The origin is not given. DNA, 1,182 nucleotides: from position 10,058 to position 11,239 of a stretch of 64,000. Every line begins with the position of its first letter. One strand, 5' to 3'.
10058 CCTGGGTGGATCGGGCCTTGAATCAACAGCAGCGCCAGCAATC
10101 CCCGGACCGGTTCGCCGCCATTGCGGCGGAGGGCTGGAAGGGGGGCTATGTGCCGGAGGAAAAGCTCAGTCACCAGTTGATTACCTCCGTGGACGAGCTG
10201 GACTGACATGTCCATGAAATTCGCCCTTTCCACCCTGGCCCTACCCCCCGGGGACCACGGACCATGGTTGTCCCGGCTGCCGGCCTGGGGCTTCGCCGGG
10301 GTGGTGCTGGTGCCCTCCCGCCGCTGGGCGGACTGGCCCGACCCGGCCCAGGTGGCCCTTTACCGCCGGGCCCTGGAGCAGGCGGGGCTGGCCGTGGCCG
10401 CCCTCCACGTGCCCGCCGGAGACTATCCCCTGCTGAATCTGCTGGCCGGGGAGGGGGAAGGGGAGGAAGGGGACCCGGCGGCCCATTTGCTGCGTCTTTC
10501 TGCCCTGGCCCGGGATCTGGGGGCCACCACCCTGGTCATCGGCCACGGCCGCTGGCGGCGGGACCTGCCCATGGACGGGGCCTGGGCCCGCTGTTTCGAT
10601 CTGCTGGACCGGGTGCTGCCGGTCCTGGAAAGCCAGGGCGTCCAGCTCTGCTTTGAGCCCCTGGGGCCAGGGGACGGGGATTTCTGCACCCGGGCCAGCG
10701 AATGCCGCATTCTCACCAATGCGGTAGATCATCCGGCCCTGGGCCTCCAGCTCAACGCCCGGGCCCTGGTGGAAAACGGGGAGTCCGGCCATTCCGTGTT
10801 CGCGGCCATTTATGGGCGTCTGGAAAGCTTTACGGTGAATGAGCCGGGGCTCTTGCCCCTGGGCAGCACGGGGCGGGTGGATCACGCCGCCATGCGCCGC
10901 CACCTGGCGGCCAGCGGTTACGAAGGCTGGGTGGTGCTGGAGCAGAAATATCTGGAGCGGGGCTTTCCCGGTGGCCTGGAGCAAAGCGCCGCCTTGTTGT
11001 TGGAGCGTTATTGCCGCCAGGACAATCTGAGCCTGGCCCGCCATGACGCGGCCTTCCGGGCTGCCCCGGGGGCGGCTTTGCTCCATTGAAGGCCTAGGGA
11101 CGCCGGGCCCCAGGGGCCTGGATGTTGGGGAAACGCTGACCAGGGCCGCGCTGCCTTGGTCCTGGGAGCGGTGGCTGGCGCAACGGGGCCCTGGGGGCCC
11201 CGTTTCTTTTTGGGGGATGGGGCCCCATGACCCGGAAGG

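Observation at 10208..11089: TIM-barrel isomerase homologue with eroded metal ligands, translationally coupled to vnfX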

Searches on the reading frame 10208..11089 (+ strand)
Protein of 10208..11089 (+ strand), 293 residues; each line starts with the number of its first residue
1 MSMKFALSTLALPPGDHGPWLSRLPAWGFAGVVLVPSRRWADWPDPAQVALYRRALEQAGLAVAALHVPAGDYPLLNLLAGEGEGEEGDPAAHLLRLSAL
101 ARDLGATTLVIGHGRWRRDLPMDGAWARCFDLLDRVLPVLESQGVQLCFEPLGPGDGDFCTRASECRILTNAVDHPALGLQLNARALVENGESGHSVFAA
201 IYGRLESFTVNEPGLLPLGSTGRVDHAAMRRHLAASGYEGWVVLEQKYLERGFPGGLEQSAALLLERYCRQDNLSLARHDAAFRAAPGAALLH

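Call 3: search_protein_families(library=pfam, proteins=[window:10208-11089:+], max_evalue=0.01)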
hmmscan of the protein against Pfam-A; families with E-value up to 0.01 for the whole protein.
window:10208-11089:+ (293 aa): 1 family
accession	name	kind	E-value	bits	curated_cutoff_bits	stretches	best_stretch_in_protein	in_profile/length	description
PF01261.30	AP_endonuc_2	-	2.2e-23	83.7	31.1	1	26-254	6-236/249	Xylose isomerase-like TIM barrel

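Call 4: search_protein_families(library=ncbifam, proteins=[window:10208-11089:+], max_evalue=0.01)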
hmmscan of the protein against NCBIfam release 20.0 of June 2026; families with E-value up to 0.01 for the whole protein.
window:10208-11089:+ (293 aa): 1 family
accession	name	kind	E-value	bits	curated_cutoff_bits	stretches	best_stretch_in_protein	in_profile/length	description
TIGR03234.1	OH-pyruv-isom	equivalog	5.5e-05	22.6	353.45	1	43-247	35-241/254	hydroxypyruvate isomerase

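Call 5: search_solved_structures(query=window:10208-11089:+, max_evalue=1, show_alignments=4)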
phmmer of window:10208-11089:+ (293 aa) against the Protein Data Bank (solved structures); distinct sequences matched with E-value up to 1: 10.
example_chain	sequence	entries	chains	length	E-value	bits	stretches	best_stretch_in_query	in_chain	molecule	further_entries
4pfh_A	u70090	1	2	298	1.1e-05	27.9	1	128-250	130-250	D-tagatose 3-epimerase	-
2ou4_A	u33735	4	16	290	1.8e-05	27.1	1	128-252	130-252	D-tagatose 3-epimerase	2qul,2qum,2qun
4xsl_A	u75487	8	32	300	2e-05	27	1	128-252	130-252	D-tagatose 3-epimerase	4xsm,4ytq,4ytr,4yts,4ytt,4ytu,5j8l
4q7i_A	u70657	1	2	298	2e-05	27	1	128-246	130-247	D-tagatose 3-epimerase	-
4pgl_A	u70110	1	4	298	7e-05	25.2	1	128-246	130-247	D-tagatose 3-epimerase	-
7x7w_A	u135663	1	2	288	0.00069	22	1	120-246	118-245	D-PSICOSE 3-EPIMERASE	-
3vnk_A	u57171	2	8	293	0.013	17.8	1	118-246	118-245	Xylose isomerase domain protein TIM barrel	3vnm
3vni_A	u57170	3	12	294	0.013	17.8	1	118-246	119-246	Xylose isomerase domain protein TIM barrel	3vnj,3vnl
7e9w_A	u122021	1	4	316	0.015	17.5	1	118-246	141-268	D-psicose 3-epimerase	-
8ro4_A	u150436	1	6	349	0.074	15.3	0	195-261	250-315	2-hydroxy-3-keto-glucal hydratase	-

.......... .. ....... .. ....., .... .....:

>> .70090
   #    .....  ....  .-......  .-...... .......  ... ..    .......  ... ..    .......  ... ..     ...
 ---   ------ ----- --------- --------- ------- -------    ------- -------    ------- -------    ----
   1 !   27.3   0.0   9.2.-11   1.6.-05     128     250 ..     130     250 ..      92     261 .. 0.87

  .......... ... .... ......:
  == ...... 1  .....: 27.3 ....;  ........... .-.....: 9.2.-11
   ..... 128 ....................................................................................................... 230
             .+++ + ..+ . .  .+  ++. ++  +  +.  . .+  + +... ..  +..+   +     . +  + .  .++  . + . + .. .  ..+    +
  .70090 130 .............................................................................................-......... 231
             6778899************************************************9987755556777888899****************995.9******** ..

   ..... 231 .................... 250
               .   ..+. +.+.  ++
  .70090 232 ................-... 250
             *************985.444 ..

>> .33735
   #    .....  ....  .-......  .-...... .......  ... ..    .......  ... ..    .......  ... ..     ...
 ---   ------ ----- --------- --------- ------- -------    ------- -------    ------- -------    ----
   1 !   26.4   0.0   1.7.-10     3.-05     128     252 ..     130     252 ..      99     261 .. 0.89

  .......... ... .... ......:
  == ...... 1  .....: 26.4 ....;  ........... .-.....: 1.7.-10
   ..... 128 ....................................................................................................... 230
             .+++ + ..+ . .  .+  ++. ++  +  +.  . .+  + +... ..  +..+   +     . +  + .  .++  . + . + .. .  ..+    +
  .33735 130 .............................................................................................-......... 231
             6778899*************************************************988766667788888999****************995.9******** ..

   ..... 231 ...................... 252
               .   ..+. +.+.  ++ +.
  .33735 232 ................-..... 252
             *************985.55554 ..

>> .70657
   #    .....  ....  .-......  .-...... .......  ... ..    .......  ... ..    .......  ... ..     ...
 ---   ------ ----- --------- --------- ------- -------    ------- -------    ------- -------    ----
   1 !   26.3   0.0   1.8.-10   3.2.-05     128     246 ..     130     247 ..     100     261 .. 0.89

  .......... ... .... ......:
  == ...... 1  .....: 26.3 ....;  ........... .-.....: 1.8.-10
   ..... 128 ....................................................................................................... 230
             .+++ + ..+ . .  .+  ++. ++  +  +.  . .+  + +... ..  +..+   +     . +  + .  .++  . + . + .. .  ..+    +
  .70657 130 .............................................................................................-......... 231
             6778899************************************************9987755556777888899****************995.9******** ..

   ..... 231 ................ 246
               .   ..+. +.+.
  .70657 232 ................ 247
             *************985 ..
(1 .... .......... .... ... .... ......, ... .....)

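Call 6: find_homologous_proteins(query=window:10208-11089:+)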
Query window:10208-11089:+ (293 aa): 33 proteins with E <= 0.001 among 8000 candidates.
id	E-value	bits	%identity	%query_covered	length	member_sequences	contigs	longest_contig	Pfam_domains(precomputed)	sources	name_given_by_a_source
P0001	7.1e-185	631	95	100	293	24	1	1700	PF01261.31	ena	-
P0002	7.2e-79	283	53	94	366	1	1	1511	PF01106.23,PF01261.31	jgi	jgi:sugar phosphate isomerase/epimerase/Fe-S cluster biogenesis protein NfuA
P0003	2.4e-74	268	52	97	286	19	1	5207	PF01261.31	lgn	-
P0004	2.1e-70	255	49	96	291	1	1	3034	PF01261.31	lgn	-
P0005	2.6e-68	248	50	96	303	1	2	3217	PF01261.31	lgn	-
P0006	1.2e-66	243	48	96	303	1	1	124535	PF01261.31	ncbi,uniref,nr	ncbi:hypothetical protein EZJ19_08490 [Parasulfuritortus cantonensis]|uniref:Xylose isomerase-like T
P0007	1.1e-65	240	46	99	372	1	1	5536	PF01106.23,PF01261.31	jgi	-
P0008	1.4e-63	233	46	94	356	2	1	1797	PF01106.23,PF01261.31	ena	-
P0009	1.7e-63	233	47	95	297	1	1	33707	PF01261.31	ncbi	-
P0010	4.9e-63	231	46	96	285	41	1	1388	PF01261.31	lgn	-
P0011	1.3e-55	207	48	84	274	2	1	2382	PF01261.31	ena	-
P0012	1.3e-55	207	46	91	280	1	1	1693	PF01261.31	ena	-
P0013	2.2e-55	206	46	84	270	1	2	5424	PF01261.31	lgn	-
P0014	2.0e-54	203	45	84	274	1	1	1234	PF01261.31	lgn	-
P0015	2.1e-54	203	47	93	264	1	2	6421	PF01261.31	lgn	-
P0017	8.1e-54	201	45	84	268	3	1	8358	PF01261.31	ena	-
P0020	5.4e-52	195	43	91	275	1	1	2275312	PF01261.31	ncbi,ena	-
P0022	1.8e-51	193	43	91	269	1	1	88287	PF01261.31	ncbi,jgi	jgi:sugar phosphate isomerase/epimerase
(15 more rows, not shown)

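Call 11: find_related_loci(query=A2, collection=genome_contigs, flank=10000)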
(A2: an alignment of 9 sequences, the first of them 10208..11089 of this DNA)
Query A2 (293 aa) in genome_contigs; peptide patterns used: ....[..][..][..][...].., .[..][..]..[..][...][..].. (x = any residue, [..] = any of these).
118 stretches matched a pattern; 3 encode a relative of the query (tblastn E <= 1e-3); 3 distinct loci.
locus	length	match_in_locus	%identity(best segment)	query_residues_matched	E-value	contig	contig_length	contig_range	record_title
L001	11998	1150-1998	46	2-276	1e-66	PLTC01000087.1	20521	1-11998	MAG: Rhodospirillales bacterium isolate bog_933 73.20120700_S1D.247_contig_152587, whole genome shotgun sequence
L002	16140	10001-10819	48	2-276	3e-65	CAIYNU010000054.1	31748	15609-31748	MAG: uncultured Rhodospirillales bacterium isolate AM-2014_bin-1497 genome assembly, contig: bin-1497:054/104, whole gen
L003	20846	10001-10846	49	3-284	2e-59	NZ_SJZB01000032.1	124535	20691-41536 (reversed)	Parasulfuritortus cantonensis strain LSR1 tig00000006, whole genome shotgun sequence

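Call 15: find_encoding_contigs(protein=P0020, flank=10000, max_places=2)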
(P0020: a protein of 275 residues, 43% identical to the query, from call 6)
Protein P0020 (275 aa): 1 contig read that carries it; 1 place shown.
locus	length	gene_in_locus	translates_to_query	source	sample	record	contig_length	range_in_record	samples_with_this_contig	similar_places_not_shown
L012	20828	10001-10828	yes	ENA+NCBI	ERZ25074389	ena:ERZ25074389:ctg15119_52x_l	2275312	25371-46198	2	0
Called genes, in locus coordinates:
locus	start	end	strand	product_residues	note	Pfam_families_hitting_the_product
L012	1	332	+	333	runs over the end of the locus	-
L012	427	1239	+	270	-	-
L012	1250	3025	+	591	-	PF00664:ABC_membrane, PF00005:ABC_tran, PF02463:SMC_N (weak)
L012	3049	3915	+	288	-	PF00685:Sulfotransfer_1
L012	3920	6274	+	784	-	PF01326:PPDK_N, PF00391:PEP-utilizers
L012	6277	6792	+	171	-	PF01583:APS_kinase, PF06414:Zeta_toxin (weak), PF13238:AAA_18 (weak), PF13671:AAA_33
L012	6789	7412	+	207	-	PF07722:Peptidase_C26, PF00117:GATase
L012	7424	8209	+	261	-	PF12804:NTP_transf_3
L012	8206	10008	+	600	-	PF00884:Sulfatase, PF01663:Phosphodiest (faint), PF00884:Sulfatase, PF16347:SGSH_C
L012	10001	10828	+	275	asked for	PF01261:AP_endonuc_2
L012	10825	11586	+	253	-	PF00106:adh_short, PF01370:Epimerase (weak), PF13561:adh_short_C2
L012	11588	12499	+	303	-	PF05575:V_cholerae_RfbT (weak), PF05050:Methyltransf_21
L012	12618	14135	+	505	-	-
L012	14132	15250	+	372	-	PF01408:GFO_IDH_MocA, PF08635:ox_reductase_C (faint), PF22725:GFO_IDH_MocA_C3, PF02894:GFO_IDH_MocA_C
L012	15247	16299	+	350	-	PF01408:GFO_IDH_MocA, PF22725:GFO_IDH_MocA_C3, PF02894:GFO_IDH_MocA_C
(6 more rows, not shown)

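Call 16: find_encoding_contigs(protein=P0022, flank=10000, max_places=2)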
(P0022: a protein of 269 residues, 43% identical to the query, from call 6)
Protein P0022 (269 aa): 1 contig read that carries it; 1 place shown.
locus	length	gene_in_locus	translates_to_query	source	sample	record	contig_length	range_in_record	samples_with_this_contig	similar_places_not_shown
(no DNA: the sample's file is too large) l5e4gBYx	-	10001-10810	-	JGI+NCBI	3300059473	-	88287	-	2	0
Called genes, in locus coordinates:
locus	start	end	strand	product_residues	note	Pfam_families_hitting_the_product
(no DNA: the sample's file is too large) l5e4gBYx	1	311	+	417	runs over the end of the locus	-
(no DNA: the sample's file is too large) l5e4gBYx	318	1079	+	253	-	PF00977:His_biosynth, PF00478:IMPDH (faint), PF01207:Dus (faint), PF03060:NMO (faint), PF05690:ThiG (faint), PF01180:DHO_dh (faint)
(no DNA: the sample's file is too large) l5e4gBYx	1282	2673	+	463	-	PF02310:B12-binding, PF04055:Radical_SAM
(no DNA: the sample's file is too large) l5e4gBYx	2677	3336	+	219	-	PF07685:GATase_3 (weak), PF00117:GATase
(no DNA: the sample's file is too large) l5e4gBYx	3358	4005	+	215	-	PF05711:TylF, PF13578:Methyltransf_24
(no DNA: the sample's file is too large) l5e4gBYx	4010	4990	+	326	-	PF13469:Sulfotransfer_3 (faint), PF00685:Sulfotransfer_1 (weak)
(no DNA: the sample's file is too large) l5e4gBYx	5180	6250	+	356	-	PF02310:B12-binding (weak)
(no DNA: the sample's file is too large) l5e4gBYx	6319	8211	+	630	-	-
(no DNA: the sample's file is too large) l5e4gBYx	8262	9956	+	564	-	PF00664:ABC_membrane, PF00005:ABC_tran, PF02463:SMC_N (faint)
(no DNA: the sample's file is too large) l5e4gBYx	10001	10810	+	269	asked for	PF01261:AP_endonuc_2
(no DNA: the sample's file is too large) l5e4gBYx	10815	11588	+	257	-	PF00106:adh_short, PF01370:Epimerase (weak), PF13561:adh_short_C2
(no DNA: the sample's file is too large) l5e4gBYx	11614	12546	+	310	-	PF05575:V_cholerae_RfbT, PF05050:Methyltransf_21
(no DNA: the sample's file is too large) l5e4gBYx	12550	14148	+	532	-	-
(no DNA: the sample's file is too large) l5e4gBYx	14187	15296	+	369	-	PF01408:GFO_IDH_MocA, PF02894:GFO_IDH_MocA_C, PF22725:GFO_IDH_MocA_C3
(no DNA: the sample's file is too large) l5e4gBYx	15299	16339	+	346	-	PF01408:GFO_IDH_MocA, PF02894:GFO_IDH_MocA_C, PF22725:GFO_IDH_MocA_C3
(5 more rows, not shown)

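Call 17: find_encoding_contigs(protein=P0009, flank=10000, max_places=2)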
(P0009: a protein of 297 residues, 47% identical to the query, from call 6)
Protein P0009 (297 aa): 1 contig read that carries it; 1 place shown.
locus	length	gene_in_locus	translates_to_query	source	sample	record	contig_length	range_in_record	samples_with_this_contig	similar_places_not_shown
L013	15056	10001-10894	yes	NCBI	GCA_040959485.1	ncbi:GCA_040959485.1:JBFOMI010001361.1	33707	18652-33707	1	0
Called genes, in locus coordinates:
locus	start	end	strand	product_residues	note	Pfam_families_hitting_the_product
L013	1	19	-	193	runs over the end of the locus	PF04279:IspA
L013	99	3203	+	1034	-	PF00989:PAS, PF08448:PAS_4, PF12860:PAS_7 (weak), PF13426:PAS_9 (weak), PF00512:HisKA, PF02518:HATPase_c, PF00072:Response_reg, PF01627:Hpt, +3 more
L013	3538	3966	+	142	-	PF00126:HTH_1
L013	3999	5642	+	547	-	PF01590:GAF, PF13185:GAF_2, PF00158:Sigma54_activat, PF14532:Sigma54_activ_2, PF07728:AAA_5 (weak), PF25601:AAA_lid_14, PF02954:HTH_8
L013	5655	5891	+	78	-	-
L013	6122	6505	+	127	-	-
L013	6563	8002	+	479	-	PF00148:Oxidored_nitro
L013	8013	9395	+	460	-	PF00148:Oxidored_nitro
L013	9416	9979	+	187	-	PF02579:Nitro_FeMo-Co (weak)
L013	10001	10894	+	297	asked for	PF01261:AP_endonuc_2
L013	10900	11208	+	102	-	PF01106:NifU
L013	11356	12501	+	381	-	PF13487:HD_5, PF01966:HD, PF01814:Hemerythrin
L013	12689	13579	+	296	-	PF00142:Fer4_NifH, PF01656:CbiA, PF02374:ArsA_ATPase (weak), PF10609:ParA (weak), PF13614:AAA_31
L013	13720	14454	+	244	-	PF16844:DIMCO_N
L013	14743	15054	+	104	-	?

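Call 18: find_encoding_contigs(protein=P0017, flank=10000, max_places=2)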
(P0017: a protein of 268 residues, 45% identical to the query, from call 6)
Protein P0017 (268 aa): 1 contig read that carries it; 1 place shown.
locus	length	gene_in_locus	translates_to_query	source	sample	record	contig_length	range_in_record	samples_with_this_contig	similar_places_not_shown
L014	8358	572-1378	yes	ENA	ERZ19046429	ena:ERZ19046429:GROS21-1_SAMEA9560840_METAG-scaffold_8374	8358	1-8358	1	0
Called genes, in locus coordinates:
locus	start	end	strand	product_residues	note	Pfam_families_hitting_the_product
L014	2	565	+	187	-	?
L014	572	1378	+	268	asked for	PF01261:AP_endonuc_2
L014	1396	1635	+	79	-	PF01106:NifU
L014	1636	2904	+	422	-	PF10649:DUF2478, PF13938:DUF4213, PF04016:DUF364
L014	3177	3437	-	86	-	-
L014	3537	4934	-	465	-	PF00392:GntR, PF00155:Aminotran_1_2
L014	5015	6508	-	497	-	PF12801:Fer4_5 (weak), PF13534:Fer4_17 (faint), PF13746:Fer4_18, PF13183:Fer4_8 (faint), PF11614:FixG_C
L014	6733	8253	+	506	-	PF02550:AcetylCoA_hydro, PF04223:CitF (faint), PF13336:AcetylCoA_hyd_C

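Call 19: find_encoding_contigs(protein=P0015, flank=10000, max_places=2)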
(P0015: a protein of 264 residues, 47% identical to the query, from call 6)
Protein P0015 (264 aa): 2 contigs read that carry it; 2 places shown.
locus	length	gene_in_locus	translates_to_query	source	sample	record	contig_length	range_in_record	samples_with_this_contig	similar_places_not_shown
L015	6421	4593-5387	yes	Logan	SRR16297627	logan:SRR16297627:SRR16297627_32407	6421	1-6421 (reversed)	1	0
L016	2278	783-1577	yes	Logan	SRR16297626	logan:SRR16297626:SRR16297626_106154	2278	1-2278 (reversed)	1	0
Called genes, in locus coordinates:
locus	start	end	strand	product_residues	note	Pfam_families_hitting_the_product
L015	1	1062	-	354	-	?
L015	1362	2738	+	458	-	PF00148:Oxidored_nitro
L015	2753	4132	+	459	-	PF00148:Oxidored_nitro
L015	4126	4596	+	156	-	PF02579:Nitro_FeMo-Co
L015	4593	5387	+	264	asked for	PF01261:AP_endonuc_2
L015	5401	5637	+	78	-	PF01106:NifU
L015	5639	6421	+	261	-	?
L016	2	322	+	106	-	?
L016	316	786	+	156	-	PF02579:Nitro_FeMo-Co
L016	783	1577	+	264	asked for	PF01261:AP_endonuc_2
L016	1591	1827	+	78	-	PF01106:NifU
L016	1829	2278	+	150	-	?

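Call 20: find_encoding_contigs(protein=P0007, flank=10000, max_places=2)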
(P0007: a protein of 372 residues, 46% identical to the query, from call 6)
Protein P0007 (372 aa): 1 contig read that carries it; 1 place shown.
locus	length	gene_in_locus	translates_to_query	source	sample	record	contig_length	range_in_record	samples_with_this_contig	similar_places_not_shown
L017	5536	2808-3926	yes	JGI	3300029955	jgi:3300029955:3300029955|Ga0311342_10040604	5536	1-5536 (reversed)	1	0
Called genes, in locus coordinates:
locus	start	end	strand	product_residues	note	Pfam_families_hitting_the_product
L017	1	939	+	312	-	?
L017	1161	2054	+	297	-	-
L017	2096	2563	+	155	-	-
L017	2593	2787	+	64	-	PF07862:Nif11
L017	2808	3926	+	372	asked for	PF01261:AP_endonuc_2, PF01106:NifU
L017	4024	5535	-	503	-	?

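Call 21: find_encoding_contigs(protein=P0003, flank=10000, max_places=2)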
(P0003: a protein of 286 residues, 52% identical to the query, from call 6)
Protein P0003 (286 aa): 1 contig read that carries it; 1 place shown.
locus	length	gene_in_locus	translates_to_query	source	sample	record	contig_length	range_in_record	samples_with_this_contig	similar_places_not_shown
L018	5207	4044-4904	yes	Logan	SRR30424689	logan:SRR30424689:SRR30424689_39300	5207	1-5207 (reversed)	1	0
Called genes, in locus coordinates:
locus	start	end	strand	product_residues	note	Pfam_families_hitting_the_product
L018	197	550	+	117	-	-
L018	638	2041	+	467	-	PF00148:Oxidored_nitro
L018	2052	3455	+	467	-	PF00148:Oxidored_nitro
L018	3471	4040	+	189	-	PF02579:Nitro_FeMo-Co (weak)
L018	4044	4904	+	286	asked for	PF01261:AP_endonuc_2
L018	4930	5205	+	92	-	?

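Call 28: find_related_loci(query=A3, collection=metagenome_contigs, flank=10000)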
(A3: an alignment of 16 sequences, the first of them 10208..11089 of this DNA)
Query A3 (293 aa) in metagenome_contigs; peptide patterns used: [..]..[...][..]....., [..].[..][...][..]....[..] (x = any residue, [..] = any of these).
600 stretches matched a pattern (row limit reached: there are more); 97 encode a relative of the query (tblastn E <= 1e-3); the best 80 are kept; 80 distinct loci.
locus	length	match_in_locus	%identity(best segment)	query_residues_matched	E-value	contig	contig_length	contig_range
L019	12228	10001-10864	50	3-291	2e-75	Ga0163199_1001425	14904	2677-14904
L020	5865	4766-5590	45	3-277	2e-69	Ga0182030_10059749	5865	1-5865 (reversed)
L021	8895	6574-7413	45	3-287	1e-68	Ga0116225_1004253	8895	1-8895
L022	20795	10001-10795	49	3-268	8e-67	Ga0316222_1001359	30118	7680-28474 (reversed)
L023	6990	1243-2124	46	3-288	4e-66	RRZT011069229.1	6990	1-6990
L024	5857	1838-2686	46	2-276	2e-65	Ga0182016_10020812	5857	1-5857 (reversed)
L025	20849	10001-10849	46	2-276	2e-65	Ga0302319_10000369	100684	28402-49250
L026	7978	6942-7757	46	1-281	1e-64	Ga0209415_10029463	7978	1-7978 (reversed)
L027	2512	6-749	51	40-289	3e-63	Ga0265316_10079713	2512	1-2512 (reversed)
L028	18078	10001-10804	45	2-268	3e-62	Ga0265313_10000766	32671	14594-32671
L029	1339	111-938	44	1-276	4e-64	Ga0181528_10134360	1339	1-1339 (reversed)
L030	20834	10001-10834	41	1-278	1e-60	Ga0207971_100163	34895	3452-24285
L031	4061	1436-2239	44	2-268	3e-60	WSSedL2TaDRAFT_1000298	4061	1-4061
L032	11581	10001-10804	45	2-268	4e-60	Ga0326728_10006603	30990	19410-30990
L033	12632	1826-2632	42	2-268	3e-57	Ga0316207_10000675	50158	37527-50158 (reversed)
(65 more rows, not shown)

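Call 47: predict_structure(alignment_id=A4)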
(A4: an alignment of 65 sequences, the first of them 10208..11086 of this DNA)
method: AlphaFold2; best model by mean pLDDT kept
length: 293 residues; sequences in the alignment: 65
mean_pLDDT: 92.4   pTM: 0.88
mean pLDDT of the five models: 92.4, 91.7, 91.6, 91.5, 91.1
residues with pLDDT >= 90: 241; 70-90: 36; 50-70: 15; < 50: 1
segments of 3 or more residues with pLDDT < 50: none
pLDDT, mean of each block of 10 residues (from residue 1): 93 97 98 97 96 98 94 81 69 95 98 90 96 98 98 94 96 97 97 95 94 96 97 94 97 96 94 72 75 52
secondary structure, 60 per line:
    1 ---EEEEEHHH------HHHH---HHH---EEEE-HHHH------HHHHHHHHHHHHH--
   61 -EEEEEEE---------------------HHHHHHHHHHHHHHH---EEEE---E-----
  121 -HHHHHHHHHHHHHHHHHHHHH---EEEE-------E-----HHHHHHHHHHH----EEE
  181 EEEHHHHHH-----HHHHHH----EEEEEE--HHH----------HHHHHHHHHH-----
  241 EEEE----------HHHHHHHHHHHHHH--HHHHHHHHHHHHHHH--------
elements in order: E4-8 H18-21 E31-34 H36-39 H46-58 E62-68 H90-104 E108-111 H122-142 E146-149 H163-173 E178-183 H184-189 H195-200 E205-210 H226-235 E241-244 H255-268 H271-285

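Call 51: fold_search(model_id=the predicted structure, library=pdb)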
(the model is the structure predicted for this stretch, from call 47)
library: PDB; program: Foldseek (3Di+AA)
matches with E <= 10: 1645; with E <= 0.001: 272
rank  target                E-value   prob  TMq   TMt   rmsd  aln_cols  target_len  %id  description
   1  7x7w_A                4.2e-14  1.00  0.75  0.77   3.8       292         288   20  The X-ray Crystallographic Structure of D-Psicose 3-epimerase from Clostridia bacterium (released 2022-09-07)
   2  2hk0_A                6.2e-14  1.00  0.75  0.76   3.6       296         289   16  Crystal structure of D-psicose 3-epimerase (DPEase) in the absence of substrate (released 2006-08-29)
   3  4pfh_B                1.4e-13  1.00  0.75  0.75   3.8       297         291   19  Crystal structure of engineered D-tagatose 3-epimerase PcDTE-IDF8 (released 2014-10-22)
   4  4xsl_D                1.8e-13  1.00  0.69  0.69   7.5       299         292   20  Crystal strcutre of D-tagatose 3-epimerase C66S from Pseudomonas cichorii in complex with glycerol (released 2016-01-27)
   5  4q7i_A                2.0e-13  1.00  0.75  0.74   4.0       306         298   18  Crystal structure of engineered thermostable D-tagatose 3-epimerase PcDTE-Var8 (released 2014-10-22)
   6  4pfh_A                2.3e-13  1.00  0.76  0.75   3.6       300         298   18  Crystal structure of engineered D-tagatose 3-epimerase PcDTE-IDF8 (released 2014-10-22)
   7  4pgl_A                2.3e-13  1.00  0.75  0.74   4.1       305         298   18  Crystal structure of engineered D-tagatose 3-epimerase PcDTE-ILS6 (released 2014-10-22)
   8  4xsl_B                2.3e-13  1.00  0.69  0.70   5.7       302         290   19  Crystal strcutre of D-tagatose 3-epimerase C66S from Pseudomonas cichorii in complex with glycerol (released 2016-01-27)
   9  2ou4_B                2.7e-13  1.00  0.74  0.75   3.5       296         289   18  Crystal structure of D-tagatose 3-epimerase from Pseudomonas cichorii (released 2007-12-25)
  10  4pgl_B                3.7e-13  1.00  0.74  0.75   3.9       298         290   18  Crystal structure of engineered D-tagatose 3-epimerase PcDTE-ILS6 (released 2014-10-22)
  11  4xsl_A                5.6e-13  1.00  0.70  0.70   6.0       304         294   19  Crystal strcutre of D-tagatose 3-epimerase C66S from Pseudomonas cichorii in complex with glycerol (released 2016-01-27)
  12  4ytr_B                6.2e-13  1.00  0.73  0.72   4.2       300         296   19  Crystal structure of D-tagatose 3-epimerase C66S from Pseudomonas cichorii in complex with 1-deoxy L-tagatose (released 2016-03-23)
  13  3vnl_A                7.0e-13  1.00  0.73  0.73   7.2       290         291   18  Crystal structures of D-Psicose 3-epimerase with D-tagatose from Clostridium cellulolyticum H10 (released 2012-08-01)
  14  4q7i_B                7.8e-13  1.00  0.73  0.74   4.1       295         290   19  Crystal structure of engineered thermostable D-tagatose 3-epimerase PcDTE-Var8 (released 2014-10-22)
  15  4xsl_C                8.3e-13  1.00  0.69  0.68   6.0       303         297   19  Crystal strcutre of D-tagatose 3-epimerase C66S from Pseudomonas cichorii in complex with glycerol (released 2016-01-27)
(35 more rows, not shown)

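Call 74: predict_structure(alignment_id=A5)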
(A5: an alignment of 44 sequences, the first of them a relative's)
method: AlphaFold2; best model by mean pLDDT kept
length: 372 residues; sequences in the alignment: 44
mean_pLDDT: 91.7   pTM: 0.76
mean pLDDT of the five models: 91.7, 91.3, 90.6, 89.6, 88.2
residues with pLDDT >= 90: 294; 70-90: 54; 50-70: 24; < 50: 0
segments of 3 or more residues with pLDDT < 50: none
pLDDT, mean of each block of 10 residues (from residue 1): 96 95 97 92 76 97 98 94 96 97 98 95 97 98 98 87 96 97 96 87 90 96 94 89 96 93 94 67 70 68 96 95 94 94 81 95 93 88
secondary structure, 60 per line:
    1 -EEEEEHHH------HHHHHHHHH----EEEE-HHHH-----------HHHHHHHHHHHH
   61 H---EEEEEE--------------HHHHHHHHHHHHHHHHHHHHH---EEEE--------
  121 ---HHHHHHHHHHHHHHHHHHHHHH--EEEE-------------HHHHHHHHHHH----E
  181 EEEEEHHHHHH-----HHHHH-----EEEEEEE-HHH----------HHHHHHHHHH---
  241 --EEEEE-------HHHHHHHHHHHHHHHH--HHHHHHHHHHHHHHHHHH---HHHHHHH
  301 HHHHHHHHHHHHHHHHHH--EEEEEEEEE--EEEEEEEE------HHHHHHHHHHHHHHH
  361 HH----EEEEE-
elements in order: E2-6 H16-24 E29-32 H34-37 H49-61 E65-70 H85-105 E109-112 H124-145 E148-151 H165-175 E180-185 H186-191 H197-201 E207-213 H228-237 E243-247 H255-270 H273-290 H294-318 E321-329 E332-339 H346-362 E367-371
